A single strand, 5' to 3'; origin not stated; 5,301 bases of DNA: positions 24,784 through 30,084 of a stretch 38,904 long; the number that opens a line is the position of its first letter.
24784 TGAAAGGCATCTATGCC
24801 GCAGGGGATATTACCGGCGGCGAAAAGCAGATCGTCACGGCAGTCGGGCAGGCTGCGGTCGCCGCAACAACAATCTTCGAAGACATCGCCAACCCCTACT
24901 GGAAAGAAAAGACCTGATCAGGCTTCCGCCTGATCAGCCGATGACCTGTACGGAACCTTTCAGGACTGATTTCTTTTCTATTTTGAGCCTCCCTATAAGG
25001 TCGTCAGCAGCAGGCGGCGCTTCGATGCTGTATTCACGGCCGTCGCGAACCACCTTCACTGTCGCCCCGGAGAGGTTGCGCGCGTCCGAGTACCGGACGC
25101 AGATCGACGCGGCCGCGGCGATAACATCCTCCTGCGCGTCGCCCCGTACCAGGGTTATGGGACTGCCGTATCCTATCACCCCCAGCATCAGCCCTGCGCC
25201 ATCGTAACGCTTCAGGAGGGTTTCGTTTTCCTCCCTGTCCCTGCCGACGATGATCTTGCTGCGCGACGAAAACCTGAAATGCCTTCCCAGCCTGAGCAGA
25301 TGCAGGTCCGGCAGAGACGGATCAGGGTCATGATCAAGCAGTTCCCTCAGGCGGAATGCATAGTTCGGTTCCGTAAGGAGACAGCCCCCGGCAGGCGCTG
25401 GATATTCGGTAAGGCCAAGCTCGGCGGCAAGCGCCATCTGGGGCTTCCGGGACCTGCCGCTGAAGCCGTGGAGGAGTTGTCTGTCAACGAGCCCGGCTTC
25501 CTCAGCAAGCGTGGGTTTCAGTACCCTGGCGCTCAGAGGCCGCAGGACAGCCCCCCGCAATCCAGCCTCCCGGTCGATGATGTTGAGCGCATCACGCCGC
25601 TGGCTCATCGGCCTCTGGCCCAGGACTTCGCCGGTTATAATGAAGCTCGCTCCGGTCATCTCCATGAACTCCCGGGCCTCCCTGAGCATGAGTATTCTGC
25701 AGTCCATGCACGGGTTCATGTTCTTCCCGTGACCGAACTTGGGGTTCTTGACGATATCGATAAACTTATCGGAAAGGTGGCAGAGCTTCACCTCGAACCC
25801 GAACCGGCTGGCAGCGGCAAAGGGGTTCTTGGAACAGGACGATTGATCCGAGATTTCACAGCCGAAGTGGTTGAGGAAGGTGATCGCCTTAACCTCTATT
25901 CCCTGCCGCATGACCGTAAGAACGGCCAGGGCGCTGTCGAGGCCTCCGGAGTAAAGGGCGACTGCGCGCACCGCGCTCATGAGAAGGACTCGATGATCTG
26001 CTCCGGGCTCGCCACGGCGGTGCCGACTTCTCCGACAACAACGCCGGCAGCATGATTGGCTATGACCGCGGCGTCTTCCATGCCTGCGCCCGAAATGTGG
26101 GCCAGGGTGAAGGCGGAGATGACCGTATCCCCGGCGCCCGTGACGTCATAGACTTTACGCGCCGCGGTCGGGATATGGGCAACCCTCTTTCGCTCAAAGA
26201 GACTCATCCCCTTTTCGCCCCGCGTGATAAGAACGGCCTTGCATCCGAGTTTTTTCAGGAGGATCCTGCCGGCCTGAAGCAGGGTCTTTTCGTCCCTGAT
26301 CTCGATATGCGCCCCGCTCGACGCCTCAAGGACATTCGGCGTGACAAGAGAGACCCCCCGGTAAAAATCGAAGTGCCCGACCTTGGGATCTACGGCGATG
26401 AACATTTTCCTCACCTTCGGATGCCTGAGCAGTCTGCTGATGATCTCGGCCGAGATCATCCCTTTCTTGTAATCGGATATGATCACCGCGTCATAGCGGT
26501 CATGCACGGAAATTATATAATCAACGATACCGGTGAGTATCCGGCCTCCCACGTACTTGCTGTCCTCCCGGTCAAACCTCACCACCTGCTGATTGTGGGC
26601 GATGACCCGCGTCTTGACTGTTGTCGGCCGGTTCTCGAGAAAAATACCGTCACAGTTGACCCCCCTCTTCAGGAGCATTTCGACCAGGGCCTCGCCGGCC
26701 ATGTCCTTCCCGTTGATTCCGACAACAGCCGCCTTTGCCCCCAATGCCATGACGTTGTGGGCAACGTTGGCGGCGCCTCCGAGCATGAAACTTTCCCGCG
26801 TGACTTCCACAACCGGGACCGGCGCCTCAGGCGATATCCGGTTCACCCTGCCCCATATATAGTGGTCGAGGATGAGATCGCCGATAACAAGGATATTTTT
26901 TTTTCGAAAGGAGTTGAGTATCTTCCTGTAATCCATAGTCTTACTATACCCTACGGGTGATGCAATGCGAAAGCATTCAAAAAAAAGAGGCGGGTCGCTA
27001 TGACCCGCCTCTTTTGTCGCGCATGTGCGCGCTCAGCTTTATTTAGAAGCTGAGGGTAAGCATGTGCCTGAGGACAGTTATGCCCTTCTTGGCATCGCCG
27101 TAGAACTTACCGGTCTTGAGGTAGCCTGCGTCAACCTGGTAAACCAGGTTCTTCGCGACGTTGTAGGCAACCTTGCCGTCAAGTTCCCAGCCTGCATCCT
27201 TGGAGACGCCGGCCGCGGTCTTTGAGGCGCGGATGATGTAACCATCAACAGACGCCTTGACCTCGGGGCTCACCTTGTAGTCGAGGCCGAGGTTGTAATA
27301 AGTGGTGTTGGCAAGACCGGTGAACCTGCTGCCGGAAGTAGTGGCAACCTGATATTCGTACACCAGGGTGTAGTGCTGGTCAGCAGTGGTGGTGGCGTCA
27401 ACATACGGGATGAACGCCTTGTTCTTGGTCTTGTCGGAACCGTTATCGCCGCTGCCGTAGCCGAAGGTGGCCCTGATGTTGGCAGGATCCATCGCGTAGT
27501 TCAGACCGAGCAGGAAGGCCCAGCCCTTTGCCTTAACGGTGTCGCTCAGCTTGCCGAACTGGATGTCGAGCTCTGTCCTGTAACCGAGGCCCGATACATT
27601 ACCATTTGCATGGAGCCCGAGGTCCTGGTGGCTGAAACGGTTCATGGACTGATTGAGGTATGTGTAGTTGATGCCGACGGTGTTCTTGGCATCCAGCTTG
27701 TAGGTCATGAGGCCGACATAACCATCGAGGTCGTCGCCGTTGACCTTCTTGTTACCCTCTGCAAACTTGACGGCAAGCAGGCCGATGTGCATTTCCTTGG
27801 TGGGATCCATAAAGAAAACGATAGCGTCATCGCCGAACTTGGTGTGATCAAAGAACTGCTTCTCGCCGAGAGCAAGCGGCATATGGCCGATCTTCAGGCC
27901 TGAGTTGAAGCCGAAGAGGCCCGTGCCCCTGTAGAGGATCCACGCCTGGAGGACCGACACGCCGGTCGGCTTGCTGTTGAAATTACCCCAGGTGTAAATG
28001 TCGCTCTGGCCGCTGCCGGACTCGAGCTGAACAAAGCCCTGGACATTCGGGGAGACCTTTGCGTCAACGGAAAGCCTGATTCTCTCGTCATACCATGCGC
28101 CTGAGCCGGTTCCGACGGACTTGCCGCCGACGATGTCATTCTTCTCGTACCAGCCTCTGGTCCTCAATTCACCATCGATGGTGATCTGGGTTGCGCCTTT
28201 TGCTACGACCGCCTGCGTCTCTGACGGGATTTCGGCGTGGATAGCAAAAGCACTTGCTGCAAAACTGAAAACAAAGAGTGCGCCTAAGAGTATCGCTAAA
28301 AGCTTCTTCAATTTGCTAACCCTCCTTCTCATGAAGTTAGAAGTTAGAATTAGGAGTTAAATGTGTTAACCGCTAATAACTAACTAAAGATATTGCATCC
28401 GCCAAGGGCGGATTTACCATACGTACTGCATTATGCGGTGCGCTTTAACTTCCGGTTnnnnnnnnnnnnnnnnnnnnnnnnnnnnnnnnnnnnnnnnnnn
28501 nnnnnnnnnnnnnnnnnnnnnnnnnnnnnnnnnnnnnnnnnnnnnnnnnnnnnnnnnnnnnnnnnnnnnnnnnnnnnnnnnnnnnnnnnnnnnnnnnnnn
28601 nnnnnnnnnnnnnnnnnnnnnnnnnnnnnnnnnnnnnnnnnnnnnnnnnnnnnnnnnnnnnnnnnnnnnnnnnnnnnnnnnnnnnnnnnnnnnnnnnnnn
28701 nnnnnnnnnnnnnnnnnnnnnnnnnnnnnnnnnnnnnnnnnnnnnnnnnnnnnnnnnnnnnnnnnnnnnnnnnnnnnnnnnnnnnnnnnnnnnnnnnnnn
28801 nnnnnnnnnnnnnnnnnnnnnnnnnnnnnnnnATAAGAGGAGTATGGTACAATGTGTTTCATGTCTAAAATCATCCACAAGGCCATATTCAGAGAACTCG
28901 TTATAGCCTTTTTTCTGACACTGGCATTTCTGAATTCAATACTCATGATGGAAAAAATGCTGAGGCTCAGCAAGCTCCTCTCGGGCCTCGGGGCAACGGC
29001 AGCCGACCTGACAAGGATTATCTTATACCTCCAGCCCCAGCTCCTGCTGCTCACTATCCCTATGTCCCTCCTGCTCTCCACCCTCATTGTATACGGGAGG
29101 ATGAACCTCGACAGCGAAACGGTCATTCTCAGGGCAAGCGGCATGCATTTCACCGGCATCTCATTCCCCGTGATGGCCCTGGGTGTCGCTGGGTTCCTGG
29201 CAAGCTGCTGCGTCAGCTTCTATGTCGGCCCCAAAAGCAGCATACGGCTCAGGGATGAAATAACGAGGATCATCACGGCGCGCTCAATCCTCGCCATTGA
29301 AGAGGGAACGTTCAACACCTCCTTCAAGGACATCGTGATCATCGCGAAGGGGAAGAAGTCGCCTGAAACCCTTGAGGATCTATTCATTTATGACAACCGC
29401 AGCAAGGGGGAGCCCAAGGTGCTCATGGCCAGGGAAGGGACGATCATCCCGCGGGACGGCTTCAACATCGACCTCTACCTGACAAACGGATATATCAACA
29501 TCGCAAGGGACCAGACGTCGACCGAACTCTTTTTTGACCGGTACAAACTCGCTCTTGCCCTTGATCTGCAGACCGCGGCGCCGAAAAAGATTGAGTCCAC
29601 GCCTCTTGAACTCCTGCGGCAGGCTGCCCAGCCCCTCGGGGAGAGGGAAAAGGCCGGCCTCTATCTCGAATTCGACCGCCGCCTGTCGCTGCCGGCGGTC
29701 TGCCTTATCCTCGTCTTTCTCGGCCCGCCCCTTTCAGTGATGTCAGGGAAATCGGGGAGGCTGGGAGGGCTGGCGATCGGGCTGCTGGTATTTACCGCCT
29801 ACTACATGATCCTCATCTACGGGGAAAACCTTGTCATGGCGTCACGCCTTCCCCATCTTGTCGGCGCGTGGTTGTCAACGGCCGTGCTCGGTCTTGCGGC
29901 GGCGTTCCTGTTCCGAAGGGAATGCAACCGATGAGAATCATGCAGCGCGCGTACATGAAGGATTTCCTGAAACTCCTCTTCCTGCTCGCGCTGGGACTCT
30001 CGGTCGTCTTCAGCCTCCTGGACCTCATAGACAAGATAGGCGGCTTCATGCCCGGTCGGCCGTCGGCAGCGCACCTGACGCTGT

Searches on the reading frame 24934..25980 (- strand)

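Call 44: search_protein_families(library=pfam, proteins=[window:24934-25980:-], max_evalue=0.00001)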
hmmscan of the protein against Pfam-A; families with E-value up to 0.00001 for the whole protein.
window:24934-25980:- (348 aa): 3 families
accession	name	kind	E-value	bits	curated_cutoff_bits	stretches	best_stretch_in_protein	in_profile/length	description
PF18297.6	NFACT-R_2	-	9.2e-20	71.2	26.9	1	232-327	1-98/104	NFACT protein RNA binding domain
PF02568.20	ThiI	-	7.6e-14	52.2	20.5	1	5-149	5-144/197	Thiamine biosynthesis protein (ThiI)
PF03054.22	tRNA_Me_trans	-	5.2e-06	26.7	20.6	1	7-117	4-125/202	tRNA methyl transferase HUP domain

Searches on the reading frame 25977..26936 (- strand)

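Call 44: search_protein_families(library=pfam, proteins=[window:25977-26936:-], max_evalue=0.00001)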
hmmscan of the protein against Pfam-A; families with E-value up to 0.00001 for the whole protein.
window:25977-26936:- (319 aa): 2 families
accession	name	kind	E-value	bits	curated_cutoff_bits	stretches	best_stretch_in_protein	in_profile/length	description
PF00294.29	PfkB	-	7.7e-38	131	25.8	1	13-311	2-300/302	pfkB family carbohydrate kinase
PF08543.17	Phos_pyr_kin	-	3.1e-08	33.8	27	1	195-293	120-224/246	Phosphomethylpyrimidine kinase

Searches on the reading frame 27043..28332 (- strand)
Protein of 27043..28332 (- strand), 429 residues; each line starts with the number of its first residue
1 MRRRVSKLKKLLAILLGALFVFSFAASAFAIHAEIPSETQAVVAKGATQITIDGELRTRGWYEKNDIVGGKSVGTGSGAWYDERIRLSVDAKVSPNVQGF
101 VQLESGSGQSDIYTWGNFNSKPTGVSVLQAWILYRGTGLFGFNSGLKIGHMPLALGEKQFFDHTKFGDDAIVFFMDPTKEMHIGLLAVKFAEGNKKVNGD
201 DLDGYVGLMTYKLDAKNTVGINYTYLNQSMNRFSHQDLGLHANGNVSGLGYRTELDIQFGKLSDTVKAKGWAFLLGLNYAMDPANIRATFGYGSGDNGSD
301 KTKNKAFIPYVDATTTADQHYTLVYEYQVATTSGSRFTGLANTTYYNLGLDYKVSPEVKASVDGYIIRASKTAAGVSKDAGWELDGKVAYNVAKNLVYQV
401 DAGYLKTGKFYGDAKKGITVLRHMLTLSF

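Call 44: search_protein_families(library=pfam, proteins=[window:27043-28332:-], max_evalue=0.00001)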
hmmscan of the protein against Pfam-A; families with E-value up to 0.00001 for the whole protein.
window:27043-28332:- (429 aa): 1 family
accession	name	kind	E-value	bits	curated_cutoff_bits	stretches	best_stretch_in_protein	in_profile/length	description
PF13372.12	Alginate_exp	-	2.1e-10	40.4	25.2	1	51-415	4-385/395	Alginate export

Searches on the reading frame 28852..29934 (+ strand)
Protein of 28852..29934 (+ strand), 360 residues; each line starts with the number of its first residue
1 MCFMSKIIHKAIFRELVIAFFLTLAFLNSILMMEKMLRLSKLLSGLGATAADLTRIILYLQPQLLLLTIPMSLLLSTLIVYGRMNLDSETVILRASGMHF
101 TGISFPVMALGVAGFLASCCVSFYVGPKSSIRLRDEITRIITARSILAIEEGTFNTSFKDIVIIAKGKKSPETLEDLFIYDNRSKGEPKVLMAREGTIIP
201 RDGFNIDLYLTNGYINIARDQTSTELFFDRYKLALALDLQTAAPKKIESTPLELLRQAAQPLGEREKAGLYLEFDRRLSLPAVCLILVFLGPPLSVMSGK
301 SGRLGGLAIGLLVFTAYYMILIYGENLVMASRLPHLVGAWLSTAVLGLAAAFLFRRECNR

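Call 44: search_protein_families(library=pfam, proteins=[window:28852-29934:+], max_evalue=0.00001)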
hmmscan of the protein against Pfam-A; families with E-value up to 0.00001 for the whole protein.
window:28852-29934:+ (360 aa): 1 family
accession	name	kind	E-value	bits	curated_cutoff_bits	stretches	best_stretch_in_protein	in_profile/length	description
PF03739.19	LptF_LptG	-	8.4e-66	222.8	27.9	1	11-356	2-353/353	Lipopolysaccharide export system permease LptF/LptG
